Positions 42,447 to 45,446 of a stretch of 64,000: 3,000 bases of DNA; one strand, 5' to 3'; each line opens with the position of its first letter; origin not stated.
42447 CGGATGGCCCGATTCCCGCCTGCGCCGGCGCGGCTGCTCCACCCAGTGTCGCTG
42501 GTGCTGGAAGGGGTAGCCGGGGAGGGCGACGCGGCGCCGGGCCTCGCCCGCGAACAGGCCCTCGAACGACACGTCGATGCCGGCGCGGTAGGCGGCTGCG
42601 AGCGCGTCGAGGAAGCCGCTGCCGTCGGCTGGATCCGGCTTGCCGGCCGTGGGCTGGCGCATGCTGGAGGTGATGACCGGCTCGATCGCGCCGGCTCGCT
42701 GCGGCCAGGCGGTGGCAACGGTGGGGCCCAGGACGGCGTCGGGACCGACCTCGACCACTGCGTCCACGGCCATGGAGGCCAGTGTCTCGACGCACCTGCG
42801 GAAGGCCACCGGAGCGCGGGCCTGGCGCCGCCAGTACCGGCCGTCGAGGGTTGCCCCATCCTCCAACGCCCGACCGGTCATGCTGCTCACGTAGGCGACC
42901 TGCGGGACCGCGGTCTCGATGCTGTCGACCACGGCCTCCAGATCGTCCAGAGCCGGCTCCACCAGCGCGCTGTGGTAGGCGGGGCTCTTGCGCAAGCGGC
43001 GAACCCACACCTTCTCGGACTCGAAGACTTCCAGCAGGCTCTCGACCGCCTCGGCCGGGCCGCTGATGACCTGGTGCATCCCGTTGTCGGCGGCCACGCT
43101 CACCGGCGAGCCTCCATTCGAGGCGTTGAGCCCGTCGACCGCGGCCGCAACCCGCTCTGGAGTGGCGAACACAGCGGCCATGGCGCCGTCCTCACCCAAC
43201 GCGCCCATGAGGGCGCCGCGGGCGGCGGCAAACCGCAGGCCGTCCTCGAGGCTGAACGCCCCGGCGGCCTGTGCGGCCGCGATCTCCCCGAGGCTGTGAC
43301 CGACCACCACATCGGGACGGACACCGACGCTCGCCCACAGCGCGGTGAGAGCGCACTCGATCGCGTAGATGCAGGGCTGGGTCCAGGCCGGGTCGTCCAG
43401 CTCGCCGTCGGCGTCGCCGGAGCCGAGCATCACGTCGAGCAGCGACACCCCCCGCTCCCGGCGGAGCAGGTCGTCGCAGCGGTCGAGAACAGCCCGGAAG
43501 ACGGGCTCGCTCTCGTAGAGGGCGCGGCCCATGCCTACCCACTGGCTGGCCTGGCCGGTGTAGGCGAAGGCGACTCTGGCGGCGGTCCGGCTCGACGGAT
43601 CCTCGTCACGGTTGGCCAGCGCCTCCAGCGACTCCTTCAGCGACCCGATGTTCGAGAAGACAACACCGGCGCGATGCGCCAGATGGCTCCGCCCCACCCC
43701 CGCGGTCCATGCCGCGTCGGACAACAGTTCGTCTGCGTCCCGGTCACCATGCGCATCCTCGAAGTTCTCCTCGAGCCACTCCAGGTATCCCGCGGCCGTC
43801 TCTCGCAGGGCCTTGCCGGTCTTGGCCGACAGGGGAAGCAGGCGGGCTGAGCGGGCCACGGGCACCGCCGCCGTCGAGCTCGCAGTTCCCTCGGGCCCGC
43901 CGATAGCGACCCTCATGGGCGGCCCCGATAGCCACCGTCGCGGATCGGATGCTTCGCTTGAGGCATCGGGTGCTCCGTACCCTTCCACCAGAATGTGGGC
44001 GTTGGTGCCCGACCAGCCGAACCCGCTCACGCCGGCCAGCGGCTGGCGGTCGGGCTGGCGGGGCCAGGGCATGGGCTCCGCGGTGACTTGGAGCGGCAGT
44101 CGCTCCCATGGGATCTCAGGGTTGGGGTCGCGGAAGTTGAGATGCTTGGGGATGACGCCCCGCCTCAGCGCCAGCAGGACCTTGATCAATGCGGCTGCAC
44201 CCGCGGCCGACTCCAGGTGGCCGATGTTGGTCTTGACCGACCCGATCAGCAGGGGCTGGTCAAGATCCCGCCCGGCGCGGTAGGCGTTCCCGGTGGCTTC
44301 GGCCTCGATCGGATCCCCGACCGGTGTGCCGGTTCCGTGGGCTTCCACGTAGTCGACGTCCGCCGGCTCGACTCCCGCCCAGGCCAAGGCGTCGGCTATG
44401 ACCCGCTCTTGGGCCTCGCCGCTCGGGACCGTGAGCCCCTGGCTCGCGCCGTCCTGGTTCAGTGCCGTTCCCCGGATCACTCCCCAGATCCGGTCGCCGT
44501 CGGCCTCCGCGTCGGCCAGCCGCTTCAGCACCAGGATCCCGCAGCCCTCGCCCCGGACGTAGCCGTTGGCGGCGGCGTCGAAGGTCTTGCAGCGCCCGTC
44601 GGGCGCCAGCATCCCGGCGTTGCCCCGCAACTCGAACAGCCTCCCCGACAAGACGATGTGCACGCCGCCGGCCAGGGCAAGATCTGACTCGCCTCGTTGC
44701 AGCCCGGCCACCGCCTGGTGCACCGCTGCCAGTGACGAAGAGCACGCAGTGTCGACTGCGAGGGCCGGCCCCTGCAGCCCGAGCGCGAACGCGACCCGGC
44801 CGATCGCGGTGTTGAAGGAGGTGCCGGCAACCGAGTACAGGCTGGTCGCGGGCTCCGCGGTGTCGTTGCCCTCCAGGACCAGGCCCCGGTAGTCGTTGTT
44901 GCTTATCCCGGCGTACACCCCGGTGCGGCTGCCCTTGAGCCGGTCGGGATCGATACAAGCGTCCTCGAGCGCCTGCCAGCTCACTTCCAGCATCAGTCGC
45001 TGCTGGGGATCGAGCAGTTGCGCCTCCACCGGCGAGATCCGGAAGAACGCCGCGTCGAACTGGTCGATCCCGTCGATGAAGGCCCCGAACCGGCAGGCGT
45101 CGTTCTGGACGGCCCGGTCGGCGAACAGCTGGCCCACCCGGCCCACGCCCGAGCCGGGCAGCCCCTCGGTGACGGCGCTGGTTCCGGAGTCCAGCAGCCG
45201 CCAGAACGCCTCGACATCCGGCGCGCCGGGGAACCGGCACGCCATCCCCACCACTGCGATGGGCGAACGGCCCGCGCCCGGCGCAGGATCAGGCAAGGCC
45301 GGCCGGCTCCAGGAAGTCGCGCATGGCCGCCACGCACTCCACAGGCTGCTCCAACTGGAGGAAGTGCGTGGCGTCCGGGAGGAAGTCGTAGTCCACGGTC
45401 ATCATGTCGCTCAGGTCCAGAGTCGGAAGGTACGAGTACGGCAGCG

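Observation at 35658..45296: Single 3212-aa fully reducing, C-methylating PKS module that ends in a second KS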

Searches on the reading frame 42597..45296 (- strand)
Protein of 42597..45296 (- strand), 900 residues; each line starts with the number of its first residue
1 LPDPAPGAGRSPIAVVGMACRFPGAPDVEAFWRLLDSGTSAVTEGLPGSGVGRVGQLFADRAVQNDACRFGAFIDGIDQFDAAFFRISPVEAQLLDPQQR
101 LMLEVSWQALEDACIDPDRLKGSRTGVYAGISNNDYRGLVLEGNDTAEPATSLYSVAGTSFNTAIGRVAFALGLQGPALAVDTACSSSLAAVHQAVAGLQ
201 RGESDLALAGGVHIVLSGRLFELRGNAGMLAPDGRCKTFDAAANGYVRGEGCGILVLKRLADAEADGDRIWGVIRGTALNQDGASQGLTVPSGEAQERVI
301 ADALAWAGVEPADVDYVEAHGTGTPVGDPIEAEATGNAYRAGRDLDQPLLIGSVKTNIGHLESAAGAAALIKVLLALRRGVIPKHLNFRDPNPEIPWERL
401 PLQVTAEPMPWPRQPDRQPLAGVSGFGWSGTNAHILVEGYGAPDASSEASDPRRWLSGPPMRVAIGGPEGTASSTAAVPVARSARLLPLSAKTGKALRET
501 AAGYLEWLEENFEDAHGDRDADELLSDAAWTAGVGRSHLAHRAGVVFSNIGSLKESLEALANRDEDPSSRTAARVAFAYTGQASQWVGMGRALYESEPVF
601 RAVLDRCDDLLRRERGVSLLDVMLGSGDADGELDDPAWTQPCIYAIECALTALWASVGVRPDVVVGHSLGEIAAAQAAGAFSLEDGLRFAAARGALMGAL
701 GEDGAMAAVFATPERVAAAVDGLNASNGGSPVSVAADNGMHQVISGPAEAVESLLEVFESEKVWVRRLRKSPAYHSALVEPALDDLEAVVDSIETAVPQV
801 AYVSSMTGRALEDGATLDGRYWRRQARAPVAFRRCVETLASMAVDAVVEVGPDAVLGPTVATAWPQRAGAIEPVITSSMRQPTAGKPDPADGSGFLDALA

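Call 53: search_solved_structures(query=window:42597-45296:-, max_evalue=1e-100)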
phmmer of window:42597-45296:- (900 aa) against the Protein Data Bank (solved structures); distinct sequences matched with E-value up to 1e-100: 45.
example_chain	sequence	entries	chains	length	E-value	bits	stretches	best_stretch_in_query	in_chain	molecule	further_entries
4mz0_A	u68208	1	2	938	2.2e-202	678.1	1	9-870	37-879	CurL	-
7zma_A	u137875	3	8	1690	4.7e-179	600.8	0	5-441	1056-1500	Putative polyketide synthase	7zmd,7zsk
9iyw_A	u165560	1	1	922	4.1e-163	548.1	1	8-860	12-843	Polyketide synthase,GfsA KSQ-AncAT chimeric protein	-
8in9_A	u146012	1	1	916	5.4e-158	531.2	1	8-884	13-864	Polyketide synthase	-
7vee_A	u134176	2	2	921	2.7e-156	525.5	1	8-884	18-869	Polyketide synthase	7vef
7uwr_A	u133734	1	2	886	8.4e-156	523.9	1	12-853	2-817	Narbonolide/10-deoxymethynolide synthase PikA1, modules 1 and 2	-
2hg4_A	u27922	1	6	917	1.3e-153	516.7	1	11-459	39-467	6-Deoxyerythronolide B Synthase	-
7s6b_A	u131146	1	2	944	1.9e-151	509.5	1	7-448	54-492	Polyketide synthase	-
11sz_A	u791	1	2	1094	8.8e-151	507.3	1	11-456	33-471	6-deoxyerythronolide-B synthase, Erythronolide synthase EryA2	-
7s6c_A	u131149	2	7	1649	1.7e-149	503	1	11-448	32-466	6-deoxyerythronolide-B synthase EryA2, modules 3 and 4, Lsd14 Polyketide synthase fusion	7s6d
5bp1_A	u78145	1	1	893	7.4e-149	500.9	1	11-856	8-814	Mycocerosic acid synthase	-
7m7i_B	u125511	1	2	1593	1.3e-146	493.5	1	11-439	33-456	EryAI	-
2qo3_A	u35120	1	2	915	1.7e-146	493.1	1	11-881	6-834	EryAII Erythromycin polyketide synthase modules 3 and 4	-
6c9u_A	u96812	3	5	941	1.9e-146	493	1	11-445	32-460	6-deoxyerythronolide-B synthase EryA2, modules 3 and 4 | EryAII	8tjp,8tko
8ee0_A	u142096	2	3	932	4.5e-146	491.7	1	11-861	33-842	6-deoxyerythronolide B synthase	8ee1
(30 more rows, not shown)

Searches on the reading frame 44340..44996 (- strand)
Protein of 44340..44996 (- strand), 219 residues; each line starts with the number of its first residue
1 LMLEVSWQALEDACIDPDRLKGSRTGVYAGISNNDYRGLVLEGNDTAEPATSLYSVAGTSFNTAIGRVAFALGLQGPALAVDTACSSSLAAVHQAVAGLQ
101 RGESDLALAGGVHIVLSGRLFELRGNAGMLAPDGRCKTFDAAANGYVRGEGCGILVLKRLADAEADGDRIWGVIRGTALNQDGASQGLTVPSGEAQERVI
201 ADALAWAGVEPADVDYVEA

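Call 58: find_homologous_proteins(query=window:44340-44996:-, max_evalue=1e-40)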
Query seq(219 aa) (219 aa): 1948 proteins with E <= 1e-40 among 8000 candidates; the best 120 are listed.
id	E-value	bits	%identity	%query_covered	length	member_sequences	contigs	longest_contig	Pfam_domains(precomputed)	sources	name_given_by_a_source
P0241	2.2e-109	382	79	100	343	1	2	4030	PF00109.33,PF00108.30,PF02801.29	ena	-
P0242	2.3e-109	382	81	100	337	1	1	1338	PF00109.33,PF00108.30,PF02801.29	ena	-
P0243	5.5e-109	381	79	100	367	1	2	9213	PF00109.33,PF00108.30,PF02801.29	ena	-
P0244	1.1e-107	377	79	100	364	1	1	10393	PF00109.33,PF00108.30,PF02801.29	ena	-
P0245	1.0e-106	373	82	96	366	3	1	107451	PF00109.33,PF00108.30,PF02801.29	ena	-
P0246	1.2e-105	370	79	100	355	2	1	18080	PF00109.33,PF00108.30,PF02801.29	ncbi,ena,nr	ncbi:MAG: polyketide synthase [Rhodospirillales bacterium]|nr:polyketide synthase [Rhodospirillales 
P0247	6.0e-105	368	79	100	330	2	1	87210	PF00109.33,PF00108.30,PF02801.29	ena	-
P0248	7.0e-104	364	78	100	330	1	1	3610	PF00109.33,PF00108.30,PF02801.29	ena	-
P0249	9.6e-104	364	80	96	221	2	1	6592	PF00109.33,PF00108.30,PF02801.29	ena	-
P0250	3.2e-103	362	76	99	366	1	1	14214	PF00109.33,PF00108.30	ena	-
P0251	6.2e-102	358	78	100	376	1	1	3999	PF00109.33,PF00108.30,PF02801.29,PF16197.12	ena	-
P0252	1.4e-101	357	79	95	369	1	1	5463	PF00109.33,PF02801.29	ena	-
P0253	3.1e-100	352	81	91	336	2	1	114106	PF00109.33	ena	-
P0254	1.5e-98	347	78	92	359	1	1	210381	PF00109.33,PF00108.30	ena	-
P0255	1.8e-98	347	77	95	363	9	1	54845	PF00109.33,PF00108.30,PF02801.29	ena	-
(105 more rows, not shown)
